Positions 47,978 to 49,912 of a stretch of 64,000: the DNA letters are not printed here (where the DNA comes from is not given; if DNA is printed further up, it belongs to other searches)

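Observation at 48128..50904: Convergent R-M pair with a PLD-family (BfiI-like) restriction nuclease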

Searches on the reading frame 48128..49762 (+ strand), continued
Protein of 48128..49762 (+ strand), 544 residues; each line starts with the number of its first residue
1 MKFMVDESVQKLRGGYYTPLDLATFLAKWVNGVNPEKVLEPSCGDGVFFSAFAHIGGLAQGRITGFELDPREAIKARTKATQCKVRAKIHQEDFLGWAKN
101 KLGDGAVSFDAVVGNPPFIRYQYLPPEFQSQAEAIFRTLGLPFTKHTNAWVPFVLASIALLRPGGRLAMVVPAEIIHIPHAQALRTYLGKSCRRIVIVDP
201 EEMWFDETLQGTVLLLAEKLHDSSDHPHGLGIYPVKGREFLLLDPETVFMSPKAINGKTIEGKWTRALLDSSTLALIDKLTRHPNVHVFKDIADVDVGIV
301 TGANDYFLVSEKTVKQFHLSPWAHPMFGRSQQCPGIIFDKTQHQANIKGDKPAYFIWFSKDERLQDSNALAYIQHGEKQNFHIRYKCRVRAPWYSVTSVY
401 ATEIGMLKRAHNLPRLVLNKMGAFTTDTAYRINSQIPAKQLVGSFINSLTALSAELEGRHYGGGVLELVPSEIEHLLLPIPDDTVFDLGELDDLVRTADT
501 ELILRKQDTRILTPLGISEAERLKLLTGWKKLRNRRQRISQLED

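Call 72: list_cluster_members(proteins=[L086:3501-5126:+, L090:4001-5626:+, L086:5196-8192:-, L090:5727-8720:-])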
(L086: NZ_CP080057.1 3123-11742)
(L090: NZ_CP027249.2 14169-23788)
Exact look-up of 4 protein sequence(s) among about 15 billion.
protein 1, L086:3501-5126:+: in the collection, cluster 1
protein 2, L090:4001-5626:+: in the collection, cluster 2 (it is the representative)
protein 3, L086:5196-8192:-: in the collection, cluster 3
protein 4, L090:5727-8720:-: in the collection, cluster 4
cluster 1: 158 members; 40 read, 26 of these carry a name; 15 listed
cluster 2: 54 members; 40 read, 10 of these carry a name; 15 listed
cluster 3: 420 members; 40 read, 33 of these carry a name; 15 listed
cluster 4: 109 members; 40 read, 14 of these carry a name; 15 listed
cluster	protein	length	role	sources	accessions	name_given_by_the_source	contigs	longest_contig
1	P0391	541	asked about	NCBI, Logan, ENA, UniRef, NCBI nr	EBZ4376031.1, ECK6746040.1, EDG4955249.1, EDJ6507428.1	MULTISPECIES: N-6 DNA methylase [Enterobacteriaceae] | site-specific DNA-methyltransferase (adenine-specific) n=5 Tax=Enterobacteriaceae ...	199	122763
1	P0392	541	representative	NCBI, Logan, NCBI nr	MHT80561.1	SAM-dependent methyltransferase [Escherichia coli]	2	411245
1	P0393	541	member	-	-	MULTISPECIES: N-6 DNA methylase [Escherichia] | N-6 DNA methylase n=1 Tax=Escherichia TaxID=561 RepID=UPI00025C73C0 | N-6 DNA methylase [Escherichia coli]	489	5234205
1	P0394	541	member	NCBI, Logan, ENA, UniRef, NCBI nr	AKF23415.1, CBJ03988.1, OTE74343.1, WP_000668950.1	N-6 DNA methylase [Escherichia coli] | N-6 DNA methylase n=1 Tax=Escherichia coli TaxID=562 RepID=UPI0001E6D9F0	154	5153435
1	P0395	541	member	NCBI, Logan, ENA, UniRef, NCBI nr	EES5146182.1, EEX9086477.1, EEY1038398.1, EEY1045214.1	N-6 DNA methylase [Escherichia coli] | N-6 DNA methylase n=1 Tax=Escherichia coli TaxID=562 RepID=UPI00063D4849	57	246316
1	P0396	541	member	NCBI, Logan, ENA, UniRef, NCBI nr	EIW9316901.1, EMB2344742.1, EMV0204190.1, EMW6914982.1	TPA: N-6 DNA methylase [Klebsiella pneumoniae] | N-6 DNA methylase n=1 Tax=Klebsiella pneumoniae TaxID=573 RepID=UPI0003BF3747 | N-6 DNA methylase [Klebsiella pneumoniae]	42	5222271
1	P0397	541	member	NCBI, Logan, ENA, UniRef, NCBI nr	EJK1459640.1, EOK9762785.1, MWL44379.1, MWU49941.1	N-6 DNA methylase [Escherichia coli] | site-specific DNA-methyltransferase (adenine-specific) n=1 Tax=Escherichia coli TaxID=562 ...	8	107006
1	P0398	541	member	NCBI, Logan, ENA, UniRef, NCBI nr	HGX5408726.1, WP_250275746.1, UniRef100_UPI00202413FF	N-6 DNA methylase [Escherichia coli] | N-6 DNA methylase n=1 Tax=Escherichia coli TaxID=562 RepID=UPI00202413FF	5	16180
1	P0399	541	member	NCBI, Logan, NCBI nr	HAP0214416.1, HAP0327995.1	TPA: N-6 DNA methylase [Escherichia coli] | N-6 DNA methylase [Escherichia coli]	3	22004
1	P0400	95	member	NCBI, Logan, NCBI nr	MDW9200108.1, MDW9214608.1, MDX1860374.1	N-6 DNA methylase [Escherichia coli]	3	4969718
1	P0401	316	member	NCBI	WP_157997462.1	N-6 DNA methylase, partial [Escherichia coli]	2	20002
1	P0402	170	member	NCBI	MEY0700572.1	N-6 DNA methylase, partial [Providencia rettgeri]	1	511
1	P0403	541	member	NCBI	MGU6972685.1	N-6 DNA methylase [Salmonella enterica subsp. enterica serovar Oranienburg]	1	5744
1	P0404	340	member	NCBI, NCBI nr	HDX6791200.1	TPA: N-6 DNA methylase, partial [Escherichia coli] | N-6 DNA methylase [Escherichia coli]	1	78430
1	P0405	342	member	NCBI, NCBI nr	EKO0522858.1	N-6 DNA methylase, partial [Salmonella enterica subsp. enterica serovar Derby] | N-6 DNA methylase [Salmonella enterica subsp. enterica serovar Derby]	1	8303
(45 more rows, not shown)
